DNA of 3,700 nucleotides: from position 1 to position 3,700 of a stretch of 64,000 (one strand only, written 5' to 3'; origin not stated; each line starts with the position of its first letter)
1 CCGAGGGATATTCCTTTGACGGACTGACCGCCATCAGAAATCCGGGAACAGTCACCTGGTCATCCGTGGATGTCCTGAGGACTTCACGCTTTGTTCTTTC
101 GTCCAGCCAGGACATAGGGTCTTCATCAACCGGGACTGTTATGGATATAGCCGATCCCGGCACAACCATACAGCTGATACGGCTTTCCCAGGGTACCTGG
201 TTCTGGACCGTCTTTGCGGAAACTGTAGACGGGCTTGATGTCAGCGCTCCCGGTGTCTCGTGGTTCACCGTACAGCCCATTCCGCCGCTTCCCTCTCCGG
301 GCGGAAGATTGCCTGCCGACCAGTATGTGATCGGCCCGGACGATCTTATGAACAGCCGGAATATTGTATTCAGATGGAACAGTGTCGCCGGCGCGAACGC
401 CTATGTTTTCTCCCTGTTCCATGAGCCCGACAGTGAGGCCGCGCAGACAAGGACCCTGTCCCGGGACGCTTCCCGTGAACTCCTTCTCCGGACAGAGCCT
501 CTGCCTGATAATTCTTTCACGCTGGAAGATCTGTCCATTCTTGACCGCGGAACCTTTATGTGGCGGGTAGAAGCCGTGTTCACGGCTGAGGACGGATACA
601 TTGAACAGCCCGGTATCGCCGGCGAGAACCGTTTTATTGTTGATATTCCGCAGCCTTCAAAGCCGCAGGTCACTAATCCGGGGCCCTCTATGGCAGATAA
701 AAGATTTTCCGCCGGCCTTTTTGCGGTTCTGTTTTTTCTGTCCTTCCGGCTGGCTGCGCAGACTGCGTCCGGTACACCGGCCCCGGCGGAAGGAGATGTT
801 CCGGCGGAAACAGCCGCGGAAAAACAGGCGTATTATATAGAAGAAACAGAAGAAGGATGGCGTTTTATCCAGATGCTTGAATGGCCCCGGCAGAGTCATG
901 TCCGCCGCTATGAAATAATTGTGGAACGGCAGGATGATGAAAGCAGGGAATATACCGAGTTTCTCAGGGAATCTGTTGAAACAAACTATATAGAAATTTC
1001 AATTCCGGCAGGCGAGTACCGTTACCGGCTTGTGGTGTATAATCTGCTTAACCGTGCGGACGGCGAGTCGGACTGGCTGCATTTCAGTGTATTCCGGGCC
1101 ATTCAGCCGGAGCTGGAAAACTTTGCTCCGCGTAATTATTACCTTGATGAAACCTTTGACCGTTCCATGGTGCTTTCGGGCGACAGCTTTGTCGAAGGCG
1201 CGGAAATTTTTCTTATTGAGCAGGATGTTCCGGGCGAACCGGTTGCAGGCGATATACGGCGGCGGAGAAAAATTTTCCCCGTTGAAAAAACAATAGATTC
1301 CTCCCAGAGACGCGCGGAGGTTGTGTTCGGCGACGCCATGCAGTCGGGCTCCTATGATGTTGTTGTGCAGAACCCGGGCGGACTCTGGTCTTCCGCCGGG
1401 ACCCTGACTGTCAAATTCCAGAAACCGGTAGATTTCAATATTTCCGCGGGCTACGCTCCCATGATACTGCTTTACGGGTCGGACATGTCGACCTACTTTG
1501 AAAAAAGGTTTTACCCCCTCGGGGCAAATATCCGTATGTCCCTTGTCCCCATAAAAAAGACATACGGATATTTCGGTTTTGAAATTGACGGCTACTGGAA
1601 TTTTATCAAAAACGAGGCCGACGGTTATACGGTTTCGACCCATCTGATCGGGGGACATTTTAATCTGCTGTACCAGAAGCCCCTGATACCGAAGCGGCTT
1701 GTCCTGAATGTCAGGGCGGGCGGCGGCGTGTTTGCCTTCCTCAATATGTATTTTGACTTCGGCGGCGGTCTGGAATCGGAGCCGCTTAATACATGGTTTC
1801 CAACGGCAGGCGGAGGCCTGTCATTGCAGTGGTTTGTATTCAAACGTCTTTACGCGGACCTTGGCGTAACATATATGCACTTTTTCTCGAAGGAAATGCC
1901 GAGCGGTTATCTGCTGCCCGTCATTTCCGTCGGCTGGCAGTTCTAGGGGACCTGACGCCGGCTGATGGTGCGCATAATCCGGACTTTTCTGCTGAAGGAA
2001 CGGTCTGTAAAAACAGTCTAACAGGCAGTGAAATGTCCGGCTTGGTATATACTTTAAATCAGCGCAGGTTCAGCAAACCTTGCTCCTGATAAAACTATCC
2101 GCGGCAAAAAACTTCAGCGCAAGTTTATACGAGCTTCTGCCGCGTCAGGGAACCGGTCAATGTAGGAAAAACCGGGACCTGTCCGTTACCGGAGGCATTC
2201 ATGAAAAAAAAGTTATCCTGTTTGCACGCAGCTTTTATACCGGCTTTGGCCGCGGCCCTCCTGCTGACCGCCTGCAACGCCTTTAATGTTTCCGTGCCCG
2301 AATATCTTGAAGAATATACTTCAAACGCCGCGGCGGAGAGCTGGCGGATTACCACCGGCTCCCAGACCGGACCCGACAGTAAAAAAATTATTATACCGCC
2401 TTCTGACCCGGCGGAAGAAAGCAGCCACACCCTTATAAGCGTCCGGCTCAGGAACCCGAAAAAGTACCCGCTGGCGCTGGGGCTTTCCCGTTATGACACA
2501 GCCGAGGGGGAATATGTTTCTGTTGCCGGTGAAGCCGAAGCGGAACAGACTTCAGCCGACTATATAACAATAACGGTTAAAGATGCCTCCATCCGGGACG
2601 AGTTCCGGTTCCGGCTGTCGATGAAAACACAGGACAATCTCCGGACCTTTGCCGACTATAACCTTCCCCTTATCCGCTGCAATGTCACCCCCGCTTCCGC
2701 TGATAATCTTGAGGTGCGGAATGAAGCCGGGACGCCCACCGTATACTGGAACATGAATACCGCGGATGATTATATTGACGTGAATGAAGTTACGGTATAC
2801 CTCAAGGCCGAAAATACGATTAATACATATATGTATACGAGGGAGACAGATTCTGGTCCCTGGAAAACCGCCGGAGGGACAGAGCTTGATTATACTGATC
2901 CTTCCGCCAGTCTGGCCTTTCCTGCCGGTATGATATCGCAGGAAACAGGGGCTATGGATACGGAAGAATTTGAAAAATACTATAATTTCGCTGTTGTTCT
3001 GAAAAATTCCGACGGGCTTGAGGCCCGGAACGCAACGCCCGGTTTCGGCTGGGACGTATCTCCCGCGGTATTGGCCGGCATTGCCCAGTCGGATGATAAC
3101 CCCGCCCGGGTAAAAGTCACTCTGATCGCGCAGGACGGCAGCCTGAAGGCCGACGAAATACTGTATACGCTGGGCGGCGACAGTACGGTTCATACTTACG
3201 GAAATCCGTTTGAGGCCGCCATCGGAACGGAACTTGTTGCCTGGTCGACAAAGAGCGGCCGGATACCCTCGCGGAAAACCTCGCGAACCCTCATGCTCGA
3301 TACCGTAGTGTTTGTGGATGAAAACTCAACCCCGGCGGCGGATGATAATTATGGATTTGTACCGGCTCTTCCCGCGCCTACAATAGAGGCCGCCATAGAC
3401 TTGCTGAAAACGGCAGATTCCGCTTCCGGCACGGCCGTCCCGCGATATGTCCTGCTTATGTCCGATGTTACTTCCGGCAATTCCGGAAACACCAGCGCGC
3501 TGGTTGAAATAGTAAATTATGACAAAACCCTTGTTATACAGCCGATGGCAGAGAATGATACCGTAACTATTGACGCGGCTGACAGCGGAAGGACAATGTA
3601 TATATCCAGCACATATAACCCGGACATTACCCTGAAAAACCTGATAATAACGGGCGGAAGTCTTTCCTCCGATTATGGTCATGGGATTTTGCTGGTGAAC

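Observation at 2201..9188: Tandem giant Pmp-like beta-helix lipoproteins. The second may be phase-variable at an A-tract.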

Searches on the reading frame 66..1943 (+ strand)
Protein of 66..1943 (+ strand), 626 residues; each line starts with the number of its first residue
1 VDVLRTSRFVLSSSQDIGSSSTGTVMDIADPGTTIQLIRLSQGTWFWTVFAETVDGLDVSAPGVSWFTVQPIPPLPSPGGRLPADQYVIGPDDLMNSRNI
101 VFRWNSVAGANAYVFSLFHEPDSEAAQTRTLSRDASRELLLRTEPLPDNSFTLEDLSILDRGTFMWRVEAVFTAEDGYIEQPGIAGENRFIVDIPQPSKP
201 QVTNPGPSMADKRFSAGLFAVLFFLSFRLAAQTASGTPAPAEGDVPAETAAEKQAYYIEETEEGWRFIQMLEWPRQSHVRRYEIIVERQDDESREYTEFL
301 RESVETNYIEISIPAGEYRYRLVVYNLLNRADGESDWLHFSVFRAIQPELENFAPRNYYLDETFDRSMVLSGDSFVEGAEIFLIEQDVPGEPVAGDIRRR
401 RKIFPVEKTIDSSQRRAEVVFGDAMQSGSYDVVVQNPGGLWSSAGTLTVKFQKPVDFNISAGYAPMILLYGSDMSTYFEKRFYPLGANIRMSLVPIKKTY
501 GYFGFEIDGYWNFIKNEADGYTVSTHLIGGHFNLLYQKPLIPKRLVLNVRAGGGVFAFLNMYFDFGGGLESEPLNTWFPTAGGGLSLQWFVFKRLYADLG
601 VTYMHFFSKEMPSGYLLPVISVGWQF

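Call 9: search_protein_families(library=pfam, max_evalue=0.01, proteins=[window:66-1943:+])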
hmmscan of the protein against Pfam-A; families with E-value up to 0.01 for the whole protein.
window:66-1943:+ (626 aa): 0 families

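Call 10: search_protein_families(library=ncbifam, max_evalue=0.01, proteins=[window:66-1943:+])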
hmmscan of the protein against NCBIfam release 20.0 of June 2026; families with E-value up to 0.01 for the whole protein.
window:66-1943:+ (626 aa): 1 family
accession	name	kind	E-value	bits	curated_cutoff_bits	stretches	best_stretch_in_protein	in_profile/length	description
NF047756.1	LIC11435_fam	equivalog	5.6e-08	32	380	1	300-437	25-149/360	LIC11435 family protein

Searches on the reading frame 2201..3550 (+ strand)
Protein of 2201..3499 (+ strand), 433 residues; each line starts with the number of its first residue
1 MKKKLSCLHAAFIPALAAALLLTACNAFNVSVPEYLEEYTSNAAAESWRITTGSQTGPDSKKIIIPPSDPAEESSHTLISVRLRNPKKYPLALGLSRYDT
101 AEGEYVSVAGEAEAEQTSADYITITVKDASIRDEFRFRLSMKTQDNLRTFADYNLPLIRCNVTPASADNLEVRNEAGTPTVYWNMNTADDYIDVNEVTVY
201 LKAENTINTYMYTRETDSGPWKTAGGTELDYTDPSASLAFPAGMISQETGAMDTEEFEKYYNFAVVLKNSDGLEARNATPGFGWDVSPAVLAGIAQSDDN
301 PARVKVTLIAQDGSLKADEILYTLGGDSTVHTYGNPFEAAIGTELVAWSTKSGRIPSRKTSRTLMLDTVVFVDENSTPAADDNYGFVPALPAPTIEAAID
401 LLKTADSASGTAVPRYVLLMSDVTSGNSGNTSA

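Call 29: search_protein_families(library=pfam, max_evalue=10, proteins=[window:2201-3499:+])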
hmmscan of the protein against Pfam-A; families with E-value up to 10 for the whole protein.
window:2201-3499:+ (433 aa): 0 families

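Call 42: search_protein_representatives(protein=window:2279-3550:+)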
Query: 424 residues. Proteins with E-value up to 0.001 (for the whole library): 30; up to 1e-10: 14; up to 1e-30: 6. The best 30 are listed.
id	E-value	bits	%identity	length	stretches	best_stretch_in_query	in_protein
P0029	1.3e-276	933.2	100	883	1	1-424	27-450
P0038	2.7e-64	234.1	41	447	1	2-415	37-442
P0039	6.8e-53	196.6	35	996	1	2-415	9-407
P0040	8.6e-48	179.8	33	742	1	2-403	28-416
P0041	1.9e-37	145.7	35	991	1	2-412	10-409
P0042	3.6e-35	138.2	33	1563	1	2-405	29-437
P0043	4.7e-30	121.4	33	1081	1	2-378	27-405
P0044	1.4e-23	100.1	28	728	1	2-414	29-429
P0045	1.7e-23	99.8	37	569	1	2-262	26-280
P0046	2.1e-20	89.6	33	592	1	2-262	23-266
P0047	8.2e-14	67.9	32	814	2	2-270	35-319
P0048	1.2e-13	67.4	33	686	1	1-224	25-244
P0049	1.1e-12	64.2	30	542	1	2-203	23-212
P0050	8.7e-11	58.0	32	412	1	2-191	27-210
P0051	1.1e-09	54.4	30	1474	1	2-249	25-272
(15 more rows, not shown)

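Call 43: search_protein_families(library=pfam, max_evalue=0.001, proteins=[P0038, P0039, P0040, P0041, P0042, P0043, P0044, P0045, P0047, P0051])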
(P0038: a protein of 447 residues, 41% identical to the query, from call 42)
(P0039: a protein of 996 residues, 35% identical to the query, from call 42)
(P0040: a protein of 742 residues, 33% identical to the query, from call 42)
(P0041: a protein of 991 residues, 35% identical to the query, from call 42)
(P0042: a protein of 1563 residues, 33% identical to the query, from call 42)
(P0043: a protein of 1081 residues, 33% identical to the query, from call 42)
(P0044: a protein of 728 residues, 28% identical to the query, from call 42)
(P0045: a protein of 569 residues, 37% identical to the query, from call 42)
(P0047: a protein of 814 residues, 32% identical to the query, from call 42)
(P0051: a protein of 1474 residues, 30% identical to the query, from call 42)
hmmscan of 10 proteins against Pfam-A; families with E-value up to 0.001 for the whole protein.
P0038 (447 aa): 0 families

P0039 (996 aa): 1 family
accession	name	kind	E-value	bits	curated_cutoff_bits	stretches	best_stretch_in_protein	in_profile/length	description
PF13229.12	Beta_helix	-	3.9e-18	66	25.9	1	431-638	3-157/158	Right handed beta helix region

P0040 (742 aa): 2 families
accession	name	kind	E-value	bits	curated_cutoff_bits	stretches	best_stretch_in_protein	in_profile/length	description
PF13229.12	Beta_helix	-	0.00038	20.5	25.9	1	462-545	34-101/158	Right handed beta helix region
PF16640.11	Big_3_5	-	0.00084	20.3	35.5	1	659-722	3-66/88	Bacterial Ig-like domain (group 3)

P0041 (991 aa): 0 families

P0042 (1563 aa): 0 families

P0043 (1081 aa): 1 family
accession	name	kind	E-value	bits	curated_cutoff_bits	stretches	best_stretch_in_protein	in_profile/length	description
PF02415.23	Chlam_PMP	-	1.7e-22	77.5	20.6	0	565-581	2-18/19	Chlamydia polymorphic membrane protein (Chlamydia_PMP) repeat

P0044 (728 aa): 1 family
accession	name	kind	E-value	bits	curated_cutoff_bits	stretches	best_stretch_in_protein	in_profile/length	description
PF13229.12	Beta_helix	-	4.4e-06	26.9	25.9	0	466-565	51-120/158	Right handed beta helix region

P0045 (569 aa): 1 family
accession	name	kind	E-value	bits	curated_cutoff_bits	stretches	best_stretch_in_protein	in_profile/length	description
PF12733.13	Cadherin-like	-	6.6e-06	26.9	24.2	1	290-386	3-88/89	Cadherin-like beta sandwich domain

P0047 (814 aa): 0 families

P0051 (1474 aa): 0 families
